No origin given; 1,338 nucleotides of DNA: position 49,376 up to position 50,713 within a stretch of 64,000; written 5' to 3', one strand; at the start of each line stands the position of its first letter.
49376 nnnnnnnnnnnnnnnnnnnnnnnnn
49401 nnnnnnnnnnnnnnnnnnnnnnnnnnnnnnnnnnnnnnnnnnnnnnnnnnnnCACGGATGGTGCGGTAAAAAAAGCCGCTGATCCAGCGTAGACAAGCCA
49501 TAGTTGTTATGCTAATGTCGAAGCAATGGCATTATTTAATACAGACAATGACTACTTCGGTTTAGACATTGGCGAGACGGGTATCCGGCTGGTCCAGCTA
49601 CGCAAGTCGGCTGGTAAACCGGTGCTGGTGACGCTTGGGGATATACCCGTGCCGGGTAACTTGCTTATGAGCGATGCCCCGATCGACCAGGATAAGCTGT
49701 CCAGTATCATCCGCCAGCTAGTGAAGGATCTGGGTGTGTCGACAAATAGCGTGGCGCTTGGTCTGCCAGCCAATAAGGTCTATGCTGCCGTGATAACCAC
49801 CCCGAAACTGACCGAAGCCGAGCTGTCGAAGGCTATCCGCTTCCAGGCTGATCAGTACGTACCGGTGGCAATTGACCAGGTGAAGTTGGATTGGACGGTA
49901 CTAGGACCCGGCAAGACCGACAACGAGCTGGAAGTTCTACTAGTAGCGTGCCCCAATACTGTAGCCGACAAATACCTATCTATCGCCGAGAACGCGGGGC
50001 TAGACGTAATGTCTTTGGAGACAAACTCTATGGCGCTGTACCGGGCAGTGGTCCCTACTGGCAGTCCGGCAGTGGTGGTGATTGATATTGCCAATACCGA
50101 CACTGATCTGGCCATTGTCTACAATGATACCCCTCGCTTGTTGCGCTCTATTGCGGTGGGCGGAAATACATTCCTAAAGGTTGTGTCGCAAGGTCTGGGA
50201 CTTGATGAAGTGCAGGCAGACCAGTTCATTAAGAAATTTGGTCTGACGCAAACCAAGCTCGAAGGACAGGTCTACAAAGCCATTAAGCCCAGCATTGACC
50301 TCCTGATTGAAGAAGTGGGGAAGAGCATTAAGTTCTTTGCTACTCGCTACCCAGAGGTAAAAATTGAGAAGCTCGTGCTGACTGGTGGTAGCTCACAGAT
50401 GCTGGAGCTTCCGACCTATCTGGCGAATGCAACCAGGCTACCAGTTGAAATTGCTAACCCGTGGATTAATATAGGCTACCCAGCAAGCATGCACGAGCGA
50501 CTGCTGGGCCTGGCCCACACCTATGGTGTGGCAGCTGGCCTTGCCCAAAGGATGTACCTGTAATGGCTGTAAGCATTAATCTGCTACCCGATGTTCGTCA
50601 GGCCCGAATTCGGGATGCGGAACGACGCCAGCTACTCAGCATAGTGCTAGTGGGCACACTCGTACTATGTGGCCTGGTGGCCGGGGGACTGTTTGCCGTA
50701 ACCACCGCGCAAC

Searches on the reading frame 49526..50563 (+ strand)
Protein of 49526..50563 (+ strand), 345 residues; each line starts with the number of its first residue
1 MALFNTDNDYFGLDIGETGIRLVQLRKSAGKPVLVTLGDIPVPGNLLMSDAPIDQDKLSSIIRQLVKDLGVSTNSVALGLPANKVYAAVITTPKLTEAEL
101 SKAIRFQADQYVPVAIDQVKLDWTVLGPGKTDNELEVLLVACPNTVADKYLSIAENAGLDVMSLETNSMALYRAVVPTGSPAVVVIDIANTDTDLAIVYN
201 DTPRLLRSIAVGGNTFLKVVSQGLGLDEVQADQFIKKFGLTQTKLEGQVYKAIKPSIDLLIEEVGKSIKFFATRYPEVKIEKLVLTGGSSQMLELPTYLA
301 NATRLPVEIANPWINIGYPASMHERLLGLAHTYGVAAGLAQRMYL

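Call 3: search_protein_families(library=pfam, proteins=[window:49526-50563:+], max_evalue=0.1)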
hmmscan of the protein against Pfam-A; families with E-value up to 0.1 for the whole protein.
window:49526-50563:+ (345 aa): 7 families
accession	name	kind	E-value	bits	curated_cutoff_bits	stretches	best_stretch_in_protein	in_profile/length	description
PF11104.14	PilM_2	-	2.7e-47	161.8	27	1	12-343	1-339/340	Type IV pilus assembly protein PilM;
PF14450.12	FtsA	-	7.9e-09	36.4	31.8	1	184-313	1-113/127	Cell division protein FtsA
PF06723.19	MreB_Mbl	-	3.4e-05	23.3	27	1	248-311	241-305/327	MreB/Mbl protein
PF08841.16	DDR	-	5.6e-05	22.8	24.6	1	161-242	113-194/328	Diol dehydratase reactivase ATPase-like domain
PF05134.19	T2SSL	-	0.00017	21.5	25.5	1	73-171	46-138/231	Type II secretion system (T2SS), protein L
PF20257.3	SAM_HAT_C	-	0.0024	18.6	25.5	1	235-304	6-73/84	SAM hydroxide adenosyltransferase C-terminal domain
PF02541.22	Ppx-GppA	-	0.099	12.5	27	0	160-218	89-149/285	Ppx/GppA phosphatase family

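Call 19: find_related_loci(query=window:49526-50563:+, collection=genome_contigs, flank=10000)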
Query window:49526-50563:+ (345 aa) in genome_contigs; peptide patterns used: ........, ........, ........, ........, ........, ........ (x = any residue, [..] = any of these).
89 stretches matched a pattern; 39 encode a relative of the query (tblastn E <= 1e-3); 39 distinct loci.
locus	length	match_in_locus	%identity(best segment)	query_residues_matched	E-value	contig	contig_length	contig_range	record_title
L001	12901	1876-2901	64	1-342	3e-151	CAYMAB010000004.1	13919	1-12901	MAG TPA_asm: uncultured Candidatus Saccharimonadales bacterium isolate binchicken_co54_498 genome assembly, contig: NODE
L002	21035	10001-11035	54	1-345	5e-128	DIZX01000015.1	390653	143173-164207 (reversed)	MAG TPA_asm: Patescibacteria group bacterium UBA6017 UBA6017_contig_72, whole genome shotgun sequence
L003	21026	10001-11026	54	1-342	9e-127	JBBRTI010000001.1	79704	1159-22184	MAG: Candidatus Saccharimonadia bacterium isolate La2_metabat2.203 La2_metabat2.203_K_79833L79704_cov_16.2523, whole gen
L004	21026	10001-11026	56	1-342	1e-126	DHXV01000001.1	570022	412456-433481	MAG TPA_asm: Patescibacteria group bacterium UBA5147 UBA5147_contig_353, whole genome shotgun sequence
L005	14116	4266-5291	56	1-342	2e-126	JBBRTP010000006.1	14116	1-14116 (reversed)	MAG: Candidatus Saccharimonadia bacterium isolate La2_metabat2.234 La2_metabat2.234_K_1343073L14116_cov_8.0000, whole ge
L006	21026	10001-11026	54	1-342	2e-125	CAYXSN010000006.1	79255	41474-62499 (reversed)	MAG TPA_asm: uncultured Candidatus Saccharimonadales bacterium isolate SRP133034_co1_262 genome assembly, contig: NODE_1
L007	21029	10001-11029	55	1-343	5e-125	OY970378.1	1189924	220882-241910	MAG: Candidatus Parcubacteria bacterium isolate MFD01275.bin.c.8 genome assembly, chromosome: 1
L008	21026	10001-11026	54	1-342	5e-125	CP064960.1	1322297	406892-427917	MAG: bacterium isolate Aved_18-Q3-R54-62_BAT3C.16_uni chromosome, complete genome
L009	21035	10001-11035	52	1-345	6e-123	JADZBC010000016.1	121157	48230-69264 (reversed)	MAG: bacterium isolate SJ655 c_000001818441, whole genome shotgun sequence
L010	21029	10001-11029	52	1-342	2e-120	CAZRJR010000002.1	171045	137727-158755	MAG TPA_asm: uncultured Candidatus Saccharibacteria bacterium isolate SRP173033_co2_82 genome assembly, contig: NODE_25_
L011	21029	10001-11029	53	1-342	4e-120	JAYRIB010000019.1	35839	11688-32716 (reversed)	MAG: Candidatus Saccharimonadia bacterium isolate SZ_szas25bin.42 k141_405524, whole genome shotgun sequence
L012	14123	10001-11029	52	1-342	4e-119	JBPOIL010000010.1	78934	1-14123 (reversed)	MAG: Patescibacteria group bacterium isolate MAG_140 c_000000550158, whole genome shotgun sequence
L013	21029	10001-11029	52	1-342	2e-118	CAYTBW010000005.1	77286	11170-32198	MAG TPA_asm: uncultured Candidatus Saccharibacteria bacterium isolate SRP285395_co2_395 genome assembly, contig: NODE_40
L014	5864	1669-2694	50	1-342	7e-118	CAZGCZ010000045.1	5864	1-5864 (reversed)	MAG TPA_asm: uncultured Candidatus Saccharibacteria bacterium isolate binchicken_co84_502 genome assembly, contig: k141_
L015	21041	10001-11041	48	1-345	4e-114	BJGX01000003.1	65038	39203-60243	Candidatus Saccharibacteria bacterium LBMAG_Ca.Saccharibacteria_epi.bin1 DNA, sequence03, whole genome shotgun sequence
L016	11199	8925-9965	47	1-345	3e-114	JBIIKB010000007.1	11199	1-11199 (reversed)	MAG: Candidatus Saccharimonadia bacterium isolate ME2001-10-09pf_3300042861_group1_bin39 Rohwer_bin1541_scaffold_3046_c2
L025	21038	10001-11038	45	1-344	5e-98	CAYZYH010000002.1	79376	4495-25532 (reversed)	MAG TPA_asm: uncultured Candidatus Saccharibacteria bacterium isolate SRP342105_co1_503 genome assembly, contig: NODE_38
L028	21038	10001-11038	45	1-344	2e-99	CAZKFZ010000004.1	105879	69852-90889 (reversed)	MAG TPA_asm: uncultured Candidatus Saccharibacteria bacterium isolate SRP342105_co3_110 genome assembly, contig: NODE_78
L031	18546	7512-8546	55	1-345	2e-128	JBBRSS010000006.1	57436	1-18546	MAG: Candidatus Saccharimonadia bacterium isolate La2_metabat2.113 La2_metabat2.113_K_1764680L57436_cov_28.0155, whole g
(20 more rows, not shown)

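Call 92: search_protein_families(library=pfam, proteins=[L016:5153-6091:+, L025:5728-6708:+, L028:5783-6754:+, L012:6923-7822:+, L009:6896-7795:+, L015:5947-6846:+, L010:6686-7585:+, L031:5049-5567:+, L006:7410-8006:+], max_evalue=0.05)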
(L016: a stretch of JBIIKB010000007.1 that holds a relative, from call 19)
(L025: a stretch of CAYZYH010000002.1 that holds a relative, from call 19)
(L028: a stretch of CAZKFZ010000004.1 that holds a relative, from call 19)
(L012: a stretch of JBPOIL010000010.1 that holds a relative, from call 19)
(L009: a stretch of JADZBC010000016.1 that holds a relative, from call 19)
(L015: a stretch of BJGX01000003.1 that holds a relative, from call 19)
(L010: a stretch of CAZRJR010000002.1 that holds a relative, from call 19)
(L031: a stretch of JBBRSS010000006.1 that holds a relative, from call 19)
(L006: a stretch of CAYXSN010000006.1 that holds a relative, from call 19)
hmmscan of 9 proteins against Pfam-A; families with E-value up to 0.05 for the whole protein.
L016:5153-6091:+ (313 aa): 1 family
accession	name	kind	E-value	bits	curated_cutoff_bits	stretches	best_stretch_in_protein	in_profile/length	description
PF16192.10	PMT_4TMC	-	0.0078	16.1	32.4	1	24-67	157-197/202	C-terminal four TMM region of protein-O-mannosyltransferase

L025:5728-6708:+ (327 aa): 2 families
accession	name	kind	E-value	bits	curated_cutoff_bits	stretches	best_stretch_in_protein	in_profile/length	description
PF13624.11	SurA_N_3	-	0.00028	21.2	27.2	1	25-124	11-121/162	SurA-like N-terminal domain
PF04269.17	DUF440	-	0.021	15.6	27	0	100-153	12-65/101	Protein of unknown function, DUF440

L028:5783-6754:+ (324 aa): 3 families
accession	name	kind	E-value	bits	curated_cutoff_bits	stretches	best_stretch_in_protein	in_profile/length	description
PF13624.11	SurA_N_3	-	0.00039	20.7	27.2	1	28-122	12-121/162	SurA-like N-terminal domain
PF13623.11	SurA_N_2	-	0.0025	18.1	28.5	1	27-118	11-119/145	SurA-like N-terminal domain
PF09116.15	gp45-slide_C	-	0.0077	16.7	25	0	70-116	45-91/105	gp45 sliding clamp, C terminal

L012:6923-7822:+ (300 aa): 1 family
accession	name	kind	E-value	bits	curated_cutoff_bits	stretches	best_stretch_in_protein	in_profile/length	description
PF13624.11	SurA_N_3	-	0.0019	18.5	27.2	1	36-144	13-118/162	SurA-like N-terminal domain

L009:6896-7795:+ (300 aa): 4 families
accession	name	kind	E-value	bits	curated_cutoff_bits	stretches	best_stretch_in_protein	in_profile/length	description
PF13624.11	SurA_N_3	-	2.2e-05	24.8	27.2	1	26-131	5-121/162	SurA-like N-terminal domain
PF13623.11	SurA_N_2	-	3.1e-05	24.3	28.5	1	25-134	3-125/145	SurA-like N-terminal domain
PF03629.24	SASA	-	0.044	13.8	24.8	0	86-160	131-205/226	Carbohydrate esterase, sialic acid-specific acetylesterase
PF05913.16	MupG_C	-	0.049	14.3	24.4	0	82-116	59-93/116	6-phospho-N-acetylmuramidase, C-terminal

L015:5947-6846:+ (300 aa): 2 families
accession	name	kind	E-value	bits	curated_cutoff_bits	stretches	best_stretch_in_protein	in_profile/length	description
PF13624.11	SurA_N_3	-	9.2e-06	26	27.2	1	29-147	10-127/162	SurA-like N-terminal domain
PF12725.13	DUF3810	-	0.023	14.5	28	1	27-117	53-127/311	Protein of unknown function (DUF3810)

L010:6686-7585:+ (300 aa): 1 family
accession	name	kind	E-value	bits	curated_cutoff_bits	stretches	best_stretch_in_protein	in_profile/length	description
PF13624.11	SurA_N_3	-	0.00031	21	27.2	1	41-145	9-118/162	SurA-like N-terminal domain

L031:5049-5567:+ (173 aa): 3 families
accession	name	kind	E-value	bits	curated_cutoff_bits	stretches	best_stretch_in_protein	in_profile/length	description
PF13424.12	TPR_12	-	0.017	15.7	30.1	1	54-114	10-75/77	Tetratricopeptide repeat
PF09021.16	HutP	-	0.032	14.9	25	0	73-135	19-83/128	HutP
PF01127.27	Sdh_cyt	-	0.035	14.6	25.8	0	14-47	26-60/122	Succinate dehydrogenase/Fumarate reductase transmembrane subunit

L006:7410-8006:+ (199 aa): 8 families
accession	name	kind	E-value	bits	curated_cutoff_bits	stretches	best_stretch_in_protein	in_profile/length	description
PF13176.12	TPR_7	-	9.1e-07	28.9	27.9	1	148-174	3-29/36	Tetratricopeptide repeat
PF00515.34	TPR_1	-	4.8e-06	26.6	27.8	1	110-140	2-32/34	Tetratricopeptide repeat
PF13428.12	TPR_14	-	3.4e-05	24.6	23.5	0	110-143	2-35/44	Tetratricopeptide repeat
PF07719.23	TPR_2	-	9e-05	22.7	27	1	110-140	2-32/34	Tetratricopeptide repeat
PF13424.12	TPR_12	-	0.00024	21.7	30.1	0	149-193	8-52/77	Tetratricopeptide repeat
PF13174.12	TPR_6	-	0.00037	21.4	26.3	0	110-134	1-25/33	Tetratricopeptide repeat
PF22890.2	TPR_EMC2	-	0.00049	20.7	27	1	117-174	26-82/145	EMC2 TPR-like repeat domain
PF13179.11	DUF4006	-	0.042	14.2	22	0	45-71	13-39/64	Family of unknown function (DUF4006)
